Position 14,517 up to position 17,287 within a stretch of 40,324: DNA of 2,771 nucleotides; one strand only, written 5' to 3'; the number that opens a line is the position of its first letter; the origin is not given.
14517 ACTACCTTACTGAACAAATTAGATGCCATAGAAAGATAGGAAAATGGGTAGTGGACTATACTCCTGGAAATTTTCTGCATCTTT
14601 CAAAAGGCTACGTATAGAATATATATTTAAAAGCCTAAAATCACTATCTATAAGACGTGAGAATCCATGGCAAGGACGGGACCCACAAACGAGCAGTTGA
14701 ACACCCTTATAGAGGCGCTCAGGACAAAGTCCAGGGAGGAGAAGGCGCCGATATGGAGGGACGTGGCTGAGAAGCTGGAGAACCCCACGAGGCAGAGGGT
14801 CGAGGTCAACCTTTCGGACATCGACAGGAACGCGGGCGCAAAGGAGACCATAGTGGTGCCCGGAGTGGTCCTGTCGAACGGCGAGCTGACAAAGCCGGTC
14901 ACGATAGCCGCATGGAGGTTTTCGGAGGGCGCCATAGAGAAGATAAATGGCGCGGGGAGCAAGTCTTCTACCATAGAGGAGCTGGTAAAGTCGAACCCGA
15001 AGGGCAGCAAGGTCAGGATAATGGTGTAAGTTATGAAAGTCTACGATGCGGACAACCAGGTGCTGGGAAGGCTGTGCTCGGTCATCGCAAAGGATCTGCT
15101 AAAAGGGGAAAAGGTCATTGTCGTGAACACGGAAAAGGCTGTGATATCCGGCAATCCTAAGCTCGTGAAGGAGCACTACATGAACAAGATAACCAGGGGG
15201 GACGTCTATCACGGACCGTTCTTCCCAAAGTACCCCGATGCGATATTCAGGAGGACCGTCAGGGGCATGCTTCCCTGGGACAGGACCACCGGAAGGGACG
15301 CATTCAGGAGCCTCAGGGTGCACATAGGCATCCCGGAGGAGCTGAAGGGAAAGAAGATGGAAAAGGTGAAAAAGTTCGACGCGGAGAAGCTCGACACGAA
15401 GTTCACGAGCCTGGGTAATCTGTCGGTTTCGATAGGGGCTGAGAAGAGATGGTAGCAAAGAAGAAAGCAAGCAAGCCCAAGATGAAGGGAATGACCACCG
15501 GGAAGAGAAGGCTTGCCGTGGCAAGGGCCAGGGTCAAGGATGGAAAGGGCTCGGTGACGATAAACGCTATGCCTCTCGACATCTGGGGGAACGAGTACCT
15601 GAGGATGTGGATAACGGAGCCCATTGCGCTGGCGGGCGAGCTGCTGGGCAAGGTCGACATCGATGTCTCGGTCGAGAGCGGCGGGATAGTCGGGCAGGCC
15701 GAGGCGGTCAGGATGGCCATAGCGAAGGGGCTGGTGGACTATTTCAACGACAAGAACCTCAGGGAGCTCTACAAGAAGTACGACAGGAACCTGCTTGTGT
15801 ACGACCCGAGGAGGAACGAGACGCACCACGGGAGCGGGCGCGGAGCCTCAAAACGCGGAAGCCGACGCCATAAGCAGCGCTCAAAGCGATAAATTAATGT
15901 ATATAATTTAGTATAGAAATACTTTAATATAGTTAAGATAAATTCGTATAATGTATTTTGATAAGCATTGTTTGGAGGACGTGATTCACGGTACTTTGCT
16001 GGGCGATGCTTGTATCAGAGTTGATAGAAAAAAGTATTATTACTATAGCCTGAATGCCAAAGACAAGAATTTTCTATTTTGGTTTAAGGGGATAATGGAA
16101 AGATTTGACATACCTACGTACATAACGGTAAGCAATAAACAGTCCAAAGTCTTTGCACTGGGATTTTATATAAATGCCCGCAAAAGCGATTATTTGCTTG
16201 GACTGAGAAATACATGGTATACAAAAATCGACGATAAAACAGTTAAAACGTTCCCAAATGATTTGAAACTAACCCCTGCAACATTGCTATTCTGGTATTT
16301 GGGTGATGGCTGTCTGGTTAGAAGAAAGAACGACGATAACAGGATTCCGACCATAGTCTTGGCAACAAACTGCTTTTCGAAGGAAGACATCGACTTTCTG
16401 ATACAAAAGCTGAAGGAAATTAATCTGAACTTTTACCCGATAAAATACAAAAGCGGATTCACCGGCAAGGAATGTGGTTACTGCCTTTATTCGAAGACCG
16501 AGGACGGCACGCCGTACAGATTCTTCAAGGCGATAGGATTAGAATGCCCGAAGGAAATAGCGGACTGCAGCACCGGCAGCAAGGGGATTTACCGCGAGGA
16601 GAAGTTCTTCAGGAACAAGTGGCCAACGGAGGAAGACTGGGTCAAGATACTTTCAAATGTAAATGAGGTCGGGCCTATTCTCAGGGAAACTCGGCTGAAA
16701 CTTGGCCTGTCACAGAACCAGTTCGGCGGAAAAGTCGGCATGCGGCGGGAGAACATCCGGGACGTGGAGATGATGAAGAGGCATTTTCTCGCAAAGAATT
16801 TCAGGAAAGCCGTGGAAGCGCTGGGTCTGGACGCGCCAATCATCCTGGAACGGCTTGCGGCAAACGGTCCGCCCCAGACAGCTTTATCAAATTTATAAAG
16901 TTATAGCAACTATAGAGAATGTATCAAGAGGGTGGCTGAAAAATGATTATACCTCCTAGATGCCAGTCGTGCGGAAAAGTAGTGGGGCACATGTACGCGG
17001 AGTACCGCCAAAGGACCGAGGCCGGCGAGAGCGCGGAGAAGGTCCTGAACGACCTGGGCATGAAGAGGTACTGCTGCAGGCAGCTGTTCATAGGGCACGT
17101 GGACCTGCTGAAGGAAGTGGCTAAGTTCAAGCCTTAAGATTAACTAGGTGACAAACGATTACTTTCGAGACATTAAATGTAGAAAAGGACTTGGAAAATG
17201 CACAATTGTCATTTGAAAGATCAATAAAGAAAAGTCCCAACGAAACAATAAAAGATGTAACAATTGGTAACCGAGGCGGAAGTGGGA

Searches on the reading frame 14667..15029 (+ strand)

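Call 16: search_protein_families(library=pfam, max_evalue=0.001, proteins=[window:14667-15029:+])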
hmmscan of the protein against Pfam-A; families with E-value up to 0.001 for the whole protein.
window:14667-15029:+ (120 aa): 2 families
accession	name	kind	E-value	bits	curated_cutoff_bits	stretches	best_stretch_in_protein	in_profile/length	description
PF00828.25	Ribosomal_L27A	-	5.6e-09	36.7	21.5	1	46-99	21-70/72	Ribosomal proteins 50S-L15, 50S-L18e, 60S-L27A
PF17135.9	Ribosomal_L18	-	5e-07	29.8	28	1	8-118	22-138/188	Ribosomal protein 60S L18 and 50S L18e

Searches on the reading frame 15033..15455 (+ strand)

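Call 16: search_protein_families(library=pfam, max_evalue=0.001, proteins=[window:15033-15455:+])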
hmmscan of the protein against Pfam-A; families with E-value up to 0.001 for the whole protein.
window:15033-15455:+ (140 aa): 1 family
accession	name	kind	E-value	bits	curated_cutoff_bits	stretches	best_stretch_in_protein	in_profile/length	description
PF00572.24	Ribosomal_L13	-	1.9e-18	67.1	23.8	1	3-101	5-117/119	Ribosomal protein L13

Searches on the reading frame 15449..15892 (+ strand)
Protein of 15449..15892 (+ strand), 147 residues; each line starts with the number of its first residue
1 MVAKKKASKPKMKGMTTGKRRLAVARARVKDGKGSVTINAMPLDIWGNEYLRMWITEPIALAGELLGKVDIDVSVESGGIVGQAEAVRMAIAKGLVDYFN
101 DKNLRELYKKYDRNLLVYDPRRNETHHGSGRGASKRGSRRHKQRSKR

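Call 16: search_protein_families(library=pfam, max_evalue=0.001, proteins=[window:15449-15892:+])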
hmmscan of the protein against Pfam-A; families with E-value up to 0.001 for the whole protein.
window:15449-15892:+ (147 aa): 1 family
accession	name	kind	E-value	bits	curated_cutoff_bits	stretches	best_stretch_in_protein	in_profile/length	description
PF00380.25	Ribosomal_S9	-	6e-29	101.4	22.5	1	18-147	1-121/121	Ribosomal protein S9/S16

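Call 77: list_cluster_members(proteins=[window:15449-15889:+, window:15033-15452:+, window:9251-10285:-, window:18866-20989:+, window:21001-23718:-, window:23767-26100:-, window:30219-31721:+, window:15951-16895:+])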
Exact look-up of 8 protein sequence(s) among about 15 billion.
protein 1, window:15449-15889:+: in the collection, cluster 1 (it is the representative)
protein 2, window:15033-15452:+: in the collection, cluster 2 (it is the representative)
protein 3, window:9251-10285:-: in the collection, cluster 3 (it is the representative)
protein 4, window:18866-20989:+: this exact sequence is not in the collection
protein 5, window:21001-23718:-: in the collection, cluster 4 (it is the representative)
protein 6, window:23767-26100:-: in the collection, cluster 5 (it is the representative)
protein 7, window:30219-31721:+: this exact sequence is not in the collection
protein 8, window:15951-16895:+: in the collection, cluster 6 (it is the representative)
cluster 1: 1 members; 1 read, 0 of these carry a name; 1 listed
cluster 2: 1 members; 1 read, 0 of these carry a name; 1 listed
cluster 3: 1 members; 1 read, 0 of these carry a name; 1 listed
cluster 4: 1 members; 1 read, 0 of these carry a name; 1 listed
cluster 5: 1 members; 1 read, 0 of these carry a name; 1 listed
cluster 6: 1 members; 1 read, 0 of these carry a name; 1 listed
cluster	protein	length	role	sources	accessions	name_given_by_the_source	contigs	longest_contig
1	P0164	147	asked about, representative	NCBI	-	-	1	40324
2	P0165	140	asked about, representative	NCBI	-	-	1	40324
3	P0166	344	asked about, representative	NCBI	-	-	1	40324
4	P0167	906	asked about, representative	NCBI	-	-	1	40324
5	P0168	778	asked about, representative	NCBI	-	-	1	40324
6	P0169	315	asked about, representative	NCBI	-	-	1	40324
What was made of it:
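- Tried and rejected: Taxonomic naming of the window failed because cluster members carry no names (call 77).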

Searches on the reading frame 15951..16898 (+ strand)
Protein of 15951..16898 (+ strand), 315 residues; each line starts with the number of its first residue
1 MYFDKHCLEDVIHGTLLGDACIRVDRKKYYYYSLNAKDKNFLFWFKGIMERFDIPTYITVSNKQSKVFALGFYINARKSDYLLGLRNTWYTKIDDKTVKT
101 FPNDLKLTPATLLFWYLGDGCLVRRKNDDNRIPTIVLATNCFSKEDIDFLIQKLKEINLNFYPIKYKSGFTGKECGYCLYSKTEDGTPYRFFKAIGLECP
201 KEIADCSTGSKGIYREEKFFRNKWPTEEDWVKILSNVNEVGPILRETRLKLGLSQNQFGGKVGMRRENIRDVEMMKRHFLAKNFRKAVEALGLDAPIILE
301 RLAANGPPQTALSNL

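Call 16: search_protein_families(library=pfam, max_evalue=0.001, proteins=[window:15951-16898:+])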
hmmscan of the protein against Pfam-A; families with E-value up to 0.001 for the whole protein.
window:15951-16898:+ (315 aa): 2 families
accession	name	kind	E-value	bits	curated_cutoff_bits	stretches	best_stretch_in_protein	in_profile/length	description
PF03161.18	LAGLIDADG_2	-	2.2e-16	60.7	25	1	11-184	3-163/168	LAGLIDADG DNA endonuclease family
PF01381.28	HTH_3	-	2.6e-05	24.6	23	1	244-294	1-51/55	Helix-turn-helix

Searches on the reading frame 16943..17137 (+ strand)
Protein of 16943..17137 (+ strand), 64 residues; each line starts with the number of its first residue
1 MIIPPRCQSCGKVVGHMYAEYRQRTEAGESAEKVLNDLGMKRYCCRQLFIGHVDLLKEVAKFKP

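Call 16: search_protein_families(library=pfam, max_evalue=0.001, proteins=[window:16943-17137:+])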
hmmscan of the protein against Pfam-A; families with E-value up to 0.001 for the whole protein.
window:16943-17137:+ (64 aa): 1 family
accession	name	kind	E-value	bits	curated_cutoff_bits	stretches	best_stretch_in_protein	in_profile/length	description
PF01194.22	RNA_pol_N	-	2e-23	82.7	26.9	1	2-59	1-58/58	RNA polymerases N / 8 kDa subunit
